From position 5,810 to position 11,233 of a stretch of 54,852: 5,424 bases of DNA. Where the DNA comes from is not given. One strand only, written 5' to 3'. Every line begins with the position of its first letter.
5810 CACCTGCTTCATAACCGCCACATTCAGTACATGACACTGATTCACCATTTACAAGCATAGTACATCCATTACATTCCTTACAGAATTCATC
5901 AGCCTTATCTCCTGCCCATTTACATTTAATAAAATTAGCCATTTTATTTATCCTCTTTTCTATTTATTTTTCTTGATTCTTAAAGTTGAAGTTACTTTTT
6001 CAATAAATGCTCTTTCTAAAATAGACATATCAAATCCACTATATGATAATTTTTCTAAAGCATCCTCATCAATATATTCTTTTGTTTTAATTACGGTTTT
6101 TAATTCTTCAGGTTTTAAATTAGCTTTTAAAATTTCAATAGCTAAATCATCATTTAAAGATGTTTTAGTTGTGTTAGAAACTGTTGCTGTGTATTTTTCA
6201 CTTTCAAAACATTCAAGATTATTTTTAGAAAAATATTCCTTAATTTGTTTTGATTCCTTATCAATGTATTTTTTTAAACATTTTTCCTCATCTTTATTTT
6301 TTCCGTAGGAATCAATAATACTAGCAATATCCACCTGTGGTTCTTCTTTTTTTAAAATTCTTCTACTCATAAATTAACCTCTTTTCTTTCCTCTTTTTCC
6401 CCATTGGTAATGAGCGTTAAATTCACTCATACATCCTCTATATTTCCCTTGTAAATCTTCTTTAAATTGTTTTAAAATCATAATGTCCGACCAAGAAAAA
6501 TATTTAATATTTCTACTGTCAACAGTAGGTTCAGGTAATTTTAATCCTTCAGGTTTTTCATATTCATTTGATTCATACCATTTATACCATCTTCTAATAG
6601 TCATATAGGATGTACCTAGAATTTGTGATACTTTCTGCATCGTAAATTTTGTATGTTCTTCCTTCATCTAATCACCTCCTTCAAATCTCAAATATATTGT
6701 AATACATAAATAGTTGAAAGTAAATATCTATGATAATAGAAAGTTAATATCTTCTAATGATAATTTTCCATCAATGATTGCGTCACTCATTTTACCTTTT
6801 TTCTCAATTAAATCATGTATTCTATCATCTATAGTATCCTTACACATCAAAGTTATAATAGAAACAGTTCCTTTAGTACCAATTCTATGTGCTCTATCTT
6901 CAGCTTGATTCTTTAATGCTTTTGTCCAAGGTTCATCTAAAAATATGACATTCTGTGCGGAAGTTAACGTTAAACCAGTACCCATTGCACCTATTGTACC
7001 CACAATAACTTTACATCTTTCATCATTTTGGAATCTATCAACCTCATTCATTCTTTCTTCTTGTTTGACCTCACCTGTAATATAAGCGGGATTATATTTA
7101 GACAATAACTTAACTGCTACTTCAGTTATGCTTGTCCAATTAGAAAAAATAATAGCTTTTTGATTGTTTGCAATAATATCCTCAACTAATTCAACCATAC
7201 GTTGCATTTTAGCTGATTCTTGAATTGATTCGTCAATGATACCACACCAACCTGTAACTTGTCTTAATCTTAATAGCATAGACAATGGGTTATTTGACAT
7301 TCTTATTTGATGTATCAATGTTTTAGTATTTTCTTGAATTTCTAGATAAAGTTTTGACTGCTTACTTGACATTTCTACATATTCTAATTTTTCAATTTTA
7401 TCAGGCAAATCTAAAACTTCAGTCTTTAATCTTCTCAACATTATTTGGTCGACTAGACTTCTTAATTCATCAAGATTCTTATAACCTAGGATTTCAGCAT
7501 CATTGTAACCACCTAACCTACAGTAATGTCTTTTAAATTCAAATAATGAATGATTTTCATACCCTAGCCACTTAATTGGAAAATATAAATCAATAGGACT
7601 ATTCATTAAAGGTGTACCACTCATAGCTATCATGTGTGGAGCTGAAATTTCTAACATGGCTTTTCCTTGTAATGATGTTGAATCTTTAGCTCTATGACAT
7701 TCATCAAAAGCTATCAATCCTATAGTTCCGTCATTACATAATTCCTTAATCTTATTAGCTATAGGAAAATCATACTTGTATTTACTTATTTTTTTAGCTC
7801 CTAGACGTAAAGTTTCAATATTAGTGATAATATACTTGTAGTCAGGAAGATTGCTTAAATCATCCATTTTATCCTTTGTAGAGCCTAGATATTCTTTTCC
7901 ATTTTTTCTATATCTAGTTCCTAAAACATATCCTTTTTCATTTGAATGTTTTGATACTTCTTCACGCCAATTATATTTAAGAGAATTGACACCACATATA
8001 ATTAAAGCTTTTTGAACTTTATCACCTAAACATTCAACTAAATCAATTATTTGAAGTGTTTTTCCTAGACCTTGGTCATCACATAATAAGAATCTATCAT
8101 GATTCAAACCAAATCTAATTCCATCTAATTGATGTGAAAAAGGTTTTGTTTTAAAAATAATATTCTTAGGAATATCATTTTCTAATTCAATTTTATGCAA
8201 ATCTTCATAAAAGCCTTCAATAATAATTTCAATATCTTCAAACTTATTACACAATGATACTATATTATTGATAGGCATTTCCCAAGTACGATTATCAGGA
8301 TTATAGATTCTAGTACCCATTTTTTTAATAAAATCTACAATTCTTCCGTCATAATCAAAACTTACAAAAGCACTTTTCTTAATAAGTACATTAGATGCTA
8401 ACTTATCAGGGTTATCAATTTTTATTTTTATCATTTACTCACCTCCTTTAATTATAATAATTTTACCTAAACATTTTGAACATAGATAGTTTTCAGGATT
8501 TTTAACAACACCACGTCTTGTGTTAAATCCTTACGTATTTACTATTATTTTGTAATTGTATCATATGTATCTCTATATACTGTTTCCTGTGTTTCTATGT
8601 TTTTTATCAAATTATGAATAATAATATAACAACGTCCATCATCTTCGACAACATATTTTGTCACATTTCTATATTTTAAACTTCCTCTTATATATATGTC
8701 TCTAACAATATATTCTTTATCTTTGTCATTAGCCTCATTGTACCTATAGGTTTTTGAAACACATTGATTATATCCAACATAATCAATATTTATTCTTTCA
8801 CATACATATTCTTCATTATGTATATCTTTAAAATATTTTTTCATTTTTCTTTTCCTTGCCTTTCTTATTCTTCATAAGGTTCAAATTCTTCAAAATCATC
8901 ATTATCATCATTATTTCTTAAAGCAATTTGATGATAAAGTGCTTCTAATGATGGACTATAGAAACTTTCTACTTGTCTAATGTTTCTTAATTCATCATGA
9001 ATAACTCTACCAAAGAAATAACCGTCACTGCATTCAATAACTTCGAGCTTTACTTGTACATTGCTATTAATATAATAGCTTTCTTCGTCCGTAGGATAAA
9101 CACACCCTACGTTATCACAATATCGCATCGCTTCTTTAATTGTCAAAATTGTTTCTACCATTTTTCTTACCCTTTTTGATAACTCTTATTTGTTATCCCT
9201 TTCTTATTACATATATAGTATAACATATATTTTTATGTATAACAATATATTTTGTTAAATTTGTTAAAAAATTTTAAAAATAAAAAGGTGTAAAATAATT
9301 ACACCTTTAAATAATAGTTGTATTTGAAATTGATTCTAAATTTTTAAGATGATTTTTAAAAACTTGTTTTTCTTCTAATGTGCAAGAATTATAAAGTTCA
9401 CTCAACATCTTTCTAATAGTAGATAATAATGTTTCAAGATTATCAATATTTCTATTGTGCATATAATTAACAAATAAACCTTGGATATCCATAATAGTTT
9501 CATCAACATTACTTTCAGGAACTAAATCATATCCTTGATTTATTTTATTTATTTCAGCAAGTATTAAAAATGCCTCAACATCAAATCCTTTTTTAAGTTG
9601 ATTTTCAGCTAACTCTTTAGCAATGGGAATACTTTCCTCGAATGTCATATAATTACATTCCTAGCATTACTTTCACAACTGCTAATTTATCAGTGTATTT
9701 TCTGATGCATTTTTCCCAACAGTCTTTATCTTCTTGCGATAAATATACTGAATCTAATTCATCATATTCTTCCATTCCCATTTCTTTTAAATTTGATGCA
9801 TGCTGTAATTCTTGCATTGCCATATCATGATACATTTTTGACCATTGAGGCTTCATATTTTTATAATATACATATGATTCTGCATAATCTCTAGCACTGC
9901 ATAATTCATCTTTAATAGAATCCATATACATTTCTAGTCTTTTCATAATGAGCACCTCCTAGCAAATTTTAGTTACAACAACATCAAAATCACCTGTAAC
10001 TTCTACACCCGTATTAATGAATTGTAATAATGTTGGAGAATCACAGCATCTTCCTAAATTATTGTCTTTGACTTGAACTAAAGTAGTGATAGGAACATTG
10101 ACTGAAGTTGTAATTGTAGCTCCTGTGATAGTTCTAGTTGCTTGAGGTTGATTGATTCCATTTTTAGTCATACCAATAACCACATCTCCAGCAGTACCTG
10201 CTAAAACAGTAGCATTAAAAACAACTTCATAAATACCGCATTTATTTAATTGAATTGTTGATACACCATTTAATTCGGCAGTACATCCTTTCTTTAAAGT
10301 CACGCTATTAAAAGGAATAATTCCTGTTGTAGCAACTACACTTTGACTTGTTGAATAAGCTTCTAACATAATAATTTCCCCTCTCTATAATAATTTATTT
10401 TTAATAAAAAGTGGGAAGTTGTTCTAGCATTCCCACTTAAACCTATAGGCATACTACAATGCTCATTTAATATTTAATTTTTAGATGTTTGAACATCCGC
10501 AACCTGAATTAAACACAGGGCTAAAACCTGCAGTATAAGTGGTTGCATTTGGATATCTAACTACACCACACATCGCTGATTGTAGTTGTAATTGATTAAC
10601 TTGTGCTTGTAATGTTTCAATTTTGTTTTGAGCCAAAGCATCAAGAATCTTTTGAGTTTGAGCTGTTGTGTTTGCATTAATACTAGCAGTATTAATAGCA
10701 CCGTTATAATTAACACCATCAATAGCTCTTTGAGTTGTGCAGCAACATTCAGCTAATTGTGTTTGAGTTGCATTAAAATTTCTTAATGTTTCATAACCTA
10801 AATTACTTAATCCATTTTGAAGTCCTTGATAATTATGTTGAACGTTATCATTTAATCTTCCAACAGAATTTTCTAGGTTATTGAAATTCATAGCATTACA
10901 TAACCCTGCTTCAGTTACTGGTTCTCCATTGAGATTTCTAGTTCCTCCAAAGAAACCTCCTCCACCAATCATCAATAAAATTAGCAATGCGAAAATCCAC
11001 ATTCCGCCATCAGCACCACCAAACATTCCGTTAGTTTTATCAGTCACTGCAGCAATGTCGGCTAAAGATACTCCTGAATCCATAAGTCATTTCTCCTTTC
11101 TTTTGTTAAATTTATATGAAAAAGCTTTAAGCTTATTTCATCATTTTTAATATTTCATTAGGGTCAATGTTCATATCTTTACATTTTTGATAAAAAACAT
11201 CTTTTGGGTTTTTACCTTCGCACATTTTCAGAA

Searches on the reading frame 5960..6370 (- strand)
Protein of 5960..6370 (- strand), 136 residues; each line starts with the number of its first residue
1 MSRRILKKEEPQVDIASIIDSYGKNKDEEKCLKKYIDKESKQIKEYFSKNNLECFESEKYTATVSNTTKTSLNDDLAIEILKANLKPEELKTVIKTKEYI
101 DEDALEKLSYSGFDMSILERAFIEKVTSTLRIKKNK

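Call 34: search_protein_families(library=phrogs, proteins=[window:5960-6370:-], max_evalue=0.001)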
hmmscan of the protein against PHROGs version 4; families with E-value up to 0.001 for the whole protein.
window:5960-6370:- (136 aa): 1 family
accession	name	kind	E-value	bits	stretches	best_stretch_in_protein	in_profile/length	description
phrog_34398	-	unknown function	1.5e-12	48.7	1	16-136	11-139/149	-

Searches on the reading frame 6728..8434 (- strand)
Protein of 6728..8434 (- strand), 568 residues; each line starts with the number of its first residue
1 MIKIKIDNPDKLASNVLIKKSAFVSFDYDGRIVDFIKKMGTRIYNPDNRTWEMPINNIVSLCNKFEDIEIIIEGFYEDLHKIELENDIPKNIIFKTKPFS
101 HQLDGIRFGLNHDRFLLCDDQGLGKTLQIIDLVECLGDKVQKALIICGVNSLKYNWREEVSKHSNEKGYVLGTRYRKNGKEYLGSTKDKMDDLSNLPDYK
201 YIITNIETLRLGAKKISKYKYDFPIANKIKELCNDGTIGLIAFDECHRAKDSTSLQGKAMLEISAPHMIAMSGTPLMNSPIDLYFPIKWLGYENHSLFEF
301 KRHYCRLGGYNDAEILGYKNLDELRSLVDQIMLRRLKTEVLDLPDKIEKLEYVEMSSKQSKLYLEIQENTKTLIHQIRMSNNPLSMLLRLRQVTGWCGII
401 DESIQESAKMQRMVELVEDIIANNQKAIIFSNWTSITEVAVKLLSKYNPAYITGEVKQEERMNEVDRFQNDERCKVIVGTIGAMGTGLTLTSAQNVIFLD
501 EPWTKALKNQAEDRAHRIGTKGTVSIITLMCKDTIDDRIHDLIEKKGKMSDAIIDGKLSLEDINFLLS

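Call 16: search_protein_families(library=pfam, proteins=[window:6728-8434:-], max_evalue=0.001)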
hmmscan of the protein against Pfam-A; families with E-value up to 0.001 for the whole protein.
window:6728-8434:- (568 aa): 6 families
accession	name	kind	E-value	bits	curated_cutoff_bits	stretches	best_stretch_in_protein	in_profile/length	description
PF00176.29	SNF2-rel_dom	-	8.4e-34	117.4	24.9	1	102-393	2-284/290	SNF2-related domain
PF00271.37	Helicase_C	-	8.9e-18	65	23.5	1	413-519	6-110/110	Helicase conserved C-terminal domain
PF04851.21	ResIII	-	5.8e-14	52.8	22.5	1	110-275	21-162/164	Type III restriction enzyme, res subunit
PF13872.12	AAA_34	-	0.00013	21.4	27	1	112-256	60-194/306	P-loop containing NTP hydrolase pore-1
PF07443.18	HARP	-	0.0003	20.7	25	0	24-68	3-47/55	HepA-related protein (HARP)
PF16203.11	ERCC3_RAD25_C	-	0.00057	19.7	27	0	415-481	51-115/248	ERCC3/RAD25/XPB C-terminal helicase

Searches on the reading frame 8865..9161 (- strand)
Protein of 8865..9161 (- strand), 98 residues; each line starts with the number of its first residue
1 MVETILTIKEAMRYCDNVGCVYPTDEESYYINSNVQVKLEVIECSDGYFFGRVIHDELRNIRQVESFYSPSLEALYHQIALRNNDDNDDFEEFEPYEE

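Call 15: search_protein_families(library=phrogs, proteins=[window:8865-9161:-], max_evalue=0.01)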
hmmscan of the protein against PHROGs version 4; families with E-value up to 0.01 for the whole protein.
window:8865-9161:- (98 aa): 0 families

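Call 45: search_protein_families(library=pfam, proteins=[window:8865-9161:-], max_evalue=0.01)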
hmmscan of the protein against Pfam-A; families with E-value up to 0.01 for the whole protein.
window:8865-9161:- (98 aa): 0 families

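Call 62: search_solved_structures(query=window:8865-9161:-, max_evalue=1)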
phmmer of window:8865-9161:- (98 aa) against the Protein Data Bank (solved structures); distinct sequences matched with E-value up to 1: 5.
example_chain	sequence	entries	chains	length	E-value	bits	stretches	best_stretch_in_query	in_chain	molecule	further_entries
8qel_A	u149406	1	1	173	0.51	14.1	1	8-80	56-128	Eukaryotic translation initiation factor 2 subunit alpha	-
1q46_A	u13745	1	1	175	0.52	14.1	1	8-80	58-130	translation initiation factor 2 alpha subunit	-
2a19_A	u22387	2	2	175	0.52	14.1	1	8-80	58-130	Eukaryotic translation initiation factor 2 alpha subunit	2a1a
9dhm_A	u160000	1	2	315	0.88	13.4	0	40-84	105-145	L-tyrosine/L-tryptophan isonitrile synthase family protein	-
9dh4_A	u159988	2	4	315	0.94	13.3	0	40-84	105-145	L-tyrosine/L-tryptophan isonitrile synthase family protein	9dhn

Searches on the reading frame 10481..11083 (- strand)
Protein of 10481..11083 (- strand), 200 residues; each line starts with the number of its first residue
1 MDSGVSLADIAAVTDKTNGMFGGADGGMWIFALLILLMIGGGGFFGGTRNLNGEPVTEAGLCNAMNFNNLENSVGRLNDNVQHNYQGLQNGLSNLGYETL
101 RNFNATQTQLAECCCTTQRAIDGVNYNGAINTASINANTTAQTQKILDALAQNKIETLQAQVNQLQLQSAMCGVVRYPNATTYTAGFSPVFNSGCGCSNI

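Call 34: search_protein_families(library=phrogs, proteins=[window:10481-11083:-], max_evalue=0.001)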
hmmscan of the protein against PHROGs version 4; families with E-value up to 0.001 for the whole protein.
window:10481-11083:- (200 aa): 1 family
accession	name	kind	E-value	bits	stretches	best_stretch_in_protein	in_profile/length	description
phrog_16490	-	unknown function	6.4e-18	66.4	1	7-169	9-205/286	-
